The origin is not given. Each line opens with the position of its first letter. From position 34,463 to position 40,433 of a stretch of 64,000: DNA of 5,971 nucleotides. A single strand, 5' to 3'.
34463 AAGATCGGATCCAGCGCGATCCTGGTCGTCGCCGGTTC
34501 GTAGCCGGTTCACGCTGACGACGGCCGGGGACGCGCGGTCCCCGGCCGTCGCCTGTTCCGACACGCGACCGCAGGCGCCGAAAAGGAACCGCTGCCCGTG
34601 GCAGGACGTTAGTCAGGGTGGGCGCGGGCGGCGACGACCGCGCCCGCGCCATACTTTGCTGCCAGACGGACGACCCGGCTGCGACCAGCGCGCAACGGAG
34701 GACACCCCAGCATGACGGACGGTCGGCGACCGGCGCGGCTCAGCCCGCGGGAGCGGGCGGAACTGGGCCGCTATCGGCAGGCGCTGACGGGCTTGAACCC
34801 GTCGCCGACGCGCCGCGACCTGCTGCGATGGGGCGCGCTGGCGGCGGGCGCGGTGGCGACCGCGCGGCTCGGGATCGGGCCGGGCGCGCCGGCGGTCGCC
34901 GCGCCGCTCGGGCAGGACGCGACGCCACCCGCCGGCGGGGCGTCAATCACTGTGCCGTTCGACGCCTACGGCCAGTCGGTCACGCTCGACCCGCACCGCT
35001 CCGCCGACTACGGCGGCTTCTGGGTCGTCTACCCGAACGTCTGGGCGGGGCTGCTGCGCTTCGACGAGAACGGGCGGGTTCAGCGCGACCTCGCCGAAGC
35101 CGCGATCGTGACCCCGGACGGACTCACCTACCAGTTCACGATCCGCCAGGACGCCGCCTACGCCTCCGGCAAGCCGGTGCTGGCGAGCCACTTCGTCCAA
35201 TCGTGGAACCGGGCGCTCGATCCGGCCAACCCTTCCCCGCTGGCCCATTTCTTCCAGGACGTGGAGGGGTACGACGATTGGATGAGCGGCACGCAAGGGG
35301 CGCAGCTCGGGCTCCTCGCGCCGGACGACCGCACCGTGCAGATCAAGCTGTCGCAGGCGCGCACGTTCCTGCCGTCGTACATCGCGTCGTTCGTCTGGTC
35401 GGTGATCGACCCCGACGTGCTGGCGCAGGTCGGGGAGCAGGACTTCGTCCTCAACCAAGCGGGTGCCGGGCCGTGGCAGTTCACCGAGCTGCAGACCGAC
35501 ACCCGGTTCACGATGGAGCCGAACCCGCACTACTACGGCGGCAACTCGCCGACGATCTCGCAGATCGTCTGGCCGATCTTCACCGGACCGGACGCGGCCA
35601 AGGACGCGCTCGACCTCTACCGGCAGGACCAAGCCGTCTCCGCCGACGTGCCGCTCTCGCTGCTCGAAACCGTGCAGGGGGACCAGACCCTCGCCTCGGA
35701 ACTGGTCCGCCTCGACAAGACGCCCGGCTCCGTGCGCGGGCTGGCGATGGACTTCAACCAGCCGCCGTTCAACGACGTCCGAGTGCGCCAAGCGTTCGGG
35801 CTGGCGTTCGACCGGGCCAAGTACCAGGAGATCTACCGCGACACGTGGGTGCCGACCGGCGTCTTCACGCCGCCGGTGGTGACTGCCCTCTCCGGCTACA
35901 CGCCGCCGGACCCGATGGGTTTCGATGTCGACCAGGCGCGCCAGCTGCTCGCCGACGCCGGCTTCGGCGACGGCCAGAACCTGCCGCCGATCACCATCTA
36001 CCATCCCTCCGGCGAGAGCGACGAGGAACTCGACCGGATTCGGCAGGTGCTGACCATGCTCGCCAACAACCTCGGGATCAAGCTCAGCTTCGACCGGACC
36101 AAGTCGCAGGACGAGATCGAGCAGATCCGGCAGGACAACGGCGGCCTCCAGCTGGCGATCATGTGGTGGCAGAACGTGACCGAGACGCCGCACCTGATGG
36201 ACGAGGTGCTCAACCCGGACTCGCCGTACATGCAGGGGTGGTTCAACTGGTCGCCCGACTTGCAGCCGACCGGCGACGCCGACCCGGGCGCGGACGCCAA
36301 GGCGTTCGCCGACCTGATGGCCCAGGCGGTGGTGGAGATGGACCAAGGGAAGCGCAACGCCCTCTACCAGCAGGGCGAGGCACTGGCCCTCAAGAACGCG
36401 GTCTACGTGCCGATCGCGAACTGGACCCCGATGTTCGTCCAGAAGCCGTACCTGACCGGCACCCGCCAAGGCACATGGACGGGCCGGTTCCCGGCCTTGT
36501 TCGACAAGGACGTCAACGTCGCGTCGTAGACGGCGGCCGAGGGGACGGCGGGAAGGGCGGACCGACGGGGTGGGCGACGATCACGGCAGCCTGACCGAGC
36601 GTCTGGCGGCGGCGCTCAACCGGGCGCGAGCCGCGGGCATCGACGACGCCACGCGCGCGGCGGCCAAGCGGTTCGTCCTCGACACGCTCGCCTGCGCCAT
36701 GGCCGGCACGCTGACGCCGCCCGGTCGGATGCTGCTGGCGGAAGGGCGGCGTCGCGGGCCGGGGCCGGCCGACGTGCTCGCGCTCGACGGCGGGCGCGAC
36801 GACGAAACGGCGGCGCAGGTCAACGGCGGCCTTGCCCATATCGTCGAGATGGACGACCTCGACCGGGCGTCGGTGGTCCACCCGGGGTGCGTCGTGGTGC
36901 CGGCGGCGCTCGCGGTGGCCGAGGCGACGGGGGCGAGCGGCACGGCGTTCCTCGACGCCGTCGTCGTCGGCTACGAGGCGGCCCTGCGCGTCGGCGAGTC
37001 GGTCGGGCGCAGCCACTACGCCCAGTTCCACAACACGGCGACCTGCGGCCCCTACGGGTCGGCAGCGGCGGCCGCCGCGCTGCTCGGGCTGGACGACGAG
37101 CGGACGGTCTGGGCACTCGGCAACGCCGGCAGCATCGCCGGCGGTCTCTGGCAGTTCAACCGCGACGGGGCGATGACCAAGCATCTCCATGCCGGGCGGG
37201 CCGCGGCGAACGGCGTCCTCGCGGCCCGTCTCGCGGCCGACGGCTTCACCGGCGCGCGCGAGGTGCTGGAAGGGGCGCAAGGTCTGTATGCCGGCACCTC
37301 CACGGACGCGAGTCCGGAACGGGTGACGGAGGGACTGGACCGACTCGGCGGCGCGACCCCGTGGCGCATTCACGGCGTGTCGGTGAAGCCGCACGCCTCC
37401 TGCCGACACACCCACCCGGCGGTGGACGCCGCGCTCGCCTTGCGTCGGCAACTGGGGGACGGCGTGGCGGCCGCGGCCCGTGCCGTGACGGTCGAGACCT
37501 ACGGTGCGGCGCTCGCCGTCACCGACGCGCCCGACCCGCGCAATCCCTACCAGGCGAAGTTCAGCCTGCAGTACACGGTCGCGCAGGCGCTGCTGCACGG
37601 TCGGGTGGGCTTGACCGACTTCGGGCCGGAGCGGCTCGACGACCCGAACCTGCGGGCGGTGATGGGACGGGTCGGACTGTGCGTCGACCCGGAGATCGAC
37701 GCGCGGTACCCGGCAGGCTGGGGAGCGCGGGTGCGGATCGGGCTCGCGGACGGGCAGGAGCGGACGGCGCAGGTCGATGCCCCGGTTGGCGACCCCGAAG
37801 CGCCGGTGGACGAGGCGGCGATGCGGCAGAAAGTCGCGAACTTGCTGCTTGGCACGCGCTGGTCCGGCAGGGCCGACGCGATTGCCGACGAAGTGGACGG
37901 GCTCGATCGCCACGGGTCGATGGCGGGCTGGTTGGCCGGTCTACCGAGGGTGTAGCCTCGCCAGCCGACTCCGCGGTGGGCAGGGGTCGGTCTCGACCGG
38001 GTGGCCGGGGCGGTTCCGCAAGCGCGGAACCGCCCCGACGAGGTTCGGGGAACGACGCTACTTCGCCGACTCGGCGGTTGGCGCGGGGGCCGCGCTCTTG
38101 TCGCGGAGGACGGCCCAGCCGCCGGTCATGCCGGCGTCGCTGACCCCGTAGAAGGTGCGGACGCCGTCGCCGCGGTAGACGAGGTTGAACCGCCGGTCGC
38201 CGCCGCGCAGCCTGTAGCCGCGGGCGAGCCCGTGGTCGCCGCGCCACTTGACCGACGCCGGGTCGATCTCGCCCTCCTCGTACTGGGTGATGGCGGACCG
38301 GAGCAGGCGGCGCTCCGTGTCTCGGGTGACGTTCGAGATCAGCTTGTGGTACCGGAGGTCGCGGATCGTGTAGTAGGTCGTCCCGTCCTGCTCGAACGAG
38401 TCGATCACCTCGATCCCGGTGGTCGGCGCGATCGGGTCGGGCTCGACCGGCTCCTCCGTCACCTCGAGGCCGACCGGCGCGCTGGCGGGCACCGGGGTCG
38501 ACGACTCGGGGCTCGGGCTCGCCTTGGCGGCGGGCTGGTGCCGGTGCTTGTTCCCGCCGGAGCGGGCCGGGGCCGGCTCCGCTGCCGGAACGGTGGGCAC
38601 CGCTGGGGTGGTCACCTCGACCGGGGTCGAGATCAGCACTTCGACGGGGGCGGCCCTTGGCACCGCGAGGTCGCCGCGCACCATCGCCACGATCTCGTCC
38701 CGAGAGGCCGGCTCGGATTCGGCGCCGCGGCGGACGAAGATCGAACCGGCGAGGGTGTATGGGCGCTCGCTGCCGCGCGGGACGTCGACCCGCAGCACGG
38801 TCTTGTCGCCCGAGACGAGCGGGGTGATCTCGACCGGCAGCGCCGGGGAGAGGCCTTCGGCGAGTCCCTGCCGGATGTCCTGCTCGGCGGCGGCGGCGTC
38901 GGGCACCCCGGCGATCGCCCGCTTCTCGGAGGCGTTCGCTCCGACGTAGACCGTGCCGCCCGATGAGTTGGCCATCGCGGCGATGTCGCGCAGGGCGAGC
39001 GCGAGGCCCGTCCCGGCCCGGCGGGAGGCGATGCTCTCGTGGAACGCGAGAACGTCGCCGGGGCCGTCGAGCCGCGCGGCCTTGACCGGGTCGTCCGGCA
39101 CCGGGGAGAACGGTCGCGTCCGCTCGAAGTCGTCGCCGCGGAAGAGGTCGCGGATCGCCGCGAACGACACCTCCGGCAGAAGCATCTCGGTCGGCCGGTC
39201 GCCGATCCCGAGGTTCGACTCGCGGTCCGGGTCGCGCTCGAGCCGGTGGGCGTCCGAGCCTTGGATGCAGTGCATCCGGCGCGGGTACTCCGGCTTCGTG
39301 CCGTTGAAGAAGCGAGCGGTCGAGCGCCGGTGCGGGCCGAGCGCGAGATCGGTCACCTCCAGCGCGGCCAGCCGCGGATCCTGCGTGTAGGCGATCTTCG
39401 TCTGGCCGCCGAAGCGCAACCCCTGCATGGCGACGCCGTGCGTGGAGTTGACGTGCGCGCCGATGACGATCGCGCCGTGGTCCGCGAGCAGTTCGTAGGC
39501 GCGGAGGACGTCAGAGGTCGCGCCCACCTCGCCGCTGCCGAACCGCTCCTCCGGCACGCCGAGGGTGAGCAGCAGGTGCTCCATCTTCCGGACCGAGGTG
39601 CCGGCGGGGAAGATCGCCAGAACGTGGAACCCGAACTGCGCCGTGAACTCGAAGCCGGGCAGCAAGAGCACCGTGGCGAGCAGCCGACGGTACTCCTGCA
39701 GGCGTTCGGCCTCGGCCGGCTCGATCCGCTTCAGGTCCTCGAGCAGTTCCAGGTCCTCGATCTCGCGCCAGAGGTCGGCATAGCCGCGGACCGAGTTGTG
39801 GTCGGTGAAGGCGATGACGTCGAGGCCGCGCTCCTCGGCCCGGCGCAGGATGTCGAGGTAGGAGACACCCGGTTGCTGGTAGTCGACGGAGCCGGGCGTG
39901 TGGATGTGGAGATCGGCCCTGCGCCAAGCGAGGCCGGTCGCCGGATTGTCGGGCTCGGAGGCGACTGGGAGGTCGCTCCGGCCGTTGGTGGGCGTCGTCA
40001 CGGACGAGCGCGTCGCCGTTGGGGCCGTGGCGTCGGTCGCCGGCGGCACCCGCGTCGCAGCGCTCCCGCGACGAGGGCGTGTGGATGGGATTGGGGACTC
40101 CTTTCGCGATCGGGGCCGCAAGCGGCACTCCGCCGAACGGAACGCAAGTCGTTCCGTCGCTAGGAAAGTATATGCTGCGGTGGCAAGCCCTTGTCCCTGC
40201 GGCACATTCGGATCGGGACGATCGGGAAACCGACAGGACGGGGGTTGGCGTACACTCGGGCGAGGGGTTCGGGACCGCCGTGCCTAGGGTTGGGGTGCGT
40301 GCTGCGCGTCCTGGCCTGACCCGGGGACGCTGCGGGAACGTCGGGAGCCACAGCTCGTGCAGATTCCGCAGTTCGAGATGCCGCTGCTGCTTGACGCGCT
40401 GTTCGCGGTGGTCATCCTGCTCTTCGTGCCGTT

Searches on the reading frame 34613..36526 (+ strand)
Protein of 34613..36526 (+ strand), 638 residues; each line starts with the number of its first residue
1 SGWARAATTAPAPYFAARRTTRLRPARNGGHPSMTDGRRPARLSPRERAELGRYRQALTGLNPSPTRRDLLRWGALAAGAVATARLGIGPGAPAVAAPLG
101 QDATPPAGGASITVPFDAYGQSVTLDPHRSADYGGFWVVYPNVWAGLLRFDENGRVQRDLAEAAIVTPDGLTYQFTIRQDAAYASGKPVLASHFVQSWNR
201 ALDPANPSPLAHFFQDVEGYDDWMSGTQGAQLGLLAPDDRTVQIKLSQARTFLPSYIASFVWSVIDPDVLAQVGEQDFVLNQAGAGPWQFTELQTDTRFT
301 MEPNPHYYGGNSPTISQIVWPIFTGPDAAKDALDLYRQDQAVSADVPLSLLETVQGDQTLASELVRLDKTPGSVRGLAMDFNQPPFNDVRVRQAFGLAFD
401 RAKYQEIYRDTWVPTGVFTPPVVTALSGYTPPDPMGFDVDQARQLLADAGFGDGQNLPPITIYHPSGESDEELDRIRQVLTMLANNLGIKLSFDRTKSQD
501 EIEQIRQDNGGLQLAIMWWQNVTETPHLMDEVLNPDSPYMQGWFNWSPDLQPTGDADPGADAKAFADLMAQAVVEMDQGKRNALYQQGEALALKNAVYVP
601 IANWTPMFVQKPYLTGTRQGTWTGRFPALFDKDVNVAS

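Call 64: search_protein_families(library=pfam, proteins=[window:34613-36526:+], max_evalue=0.00001)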
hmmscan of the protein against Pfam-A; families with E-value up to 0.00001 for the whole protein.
window:34613-36526:+ (638 aa): 1 family
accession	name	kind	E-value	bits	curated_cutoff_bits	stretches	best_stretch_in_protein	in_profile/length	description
PF00496.27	SBP_bac_5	-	9.9e-59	199.7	32.4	1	156-526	2-353/368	Bacterial extracellular solute-binding proteins, family 5 Middle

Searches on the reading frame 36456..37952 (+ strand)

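Call 64: search_protein_families(library=pfam, proteins=[window:36456-37952:+], max_evalue=0.00001)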
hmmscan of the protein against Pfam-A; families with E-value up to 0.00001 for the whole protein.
window:36456-37952:+ (499 aa): 2 families
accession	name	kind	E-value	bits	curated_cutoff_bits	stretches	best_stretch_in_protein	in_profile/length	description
PF03972.19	MmgE_PrpD_N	-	1.3e-60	205.1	32.1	1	48-288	1-242/244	MmgE/PrpD N-terminal domain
PF19305.4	MmgE_PrpD_C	-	8.8e-41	140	32.1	1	313-466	1-154/173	MmgE/PrpD C-terminal domain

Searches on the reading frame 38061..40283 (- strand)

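Call 64: search_protein_families(library=pfam, proteins=[window:38061-40283:-], max_evalue=0.00001)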
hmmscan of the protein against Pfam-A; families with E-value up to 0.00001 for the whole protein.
window:38061-40283:- (741 aa): 1 family
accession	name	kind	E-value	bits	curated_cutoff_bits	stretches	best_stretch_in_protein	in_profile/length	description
PF04326.19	SLFN_AlbA_2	-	1.3e-14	55.2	25.3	1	430-526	20-117/118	Schlafen, AlbA_2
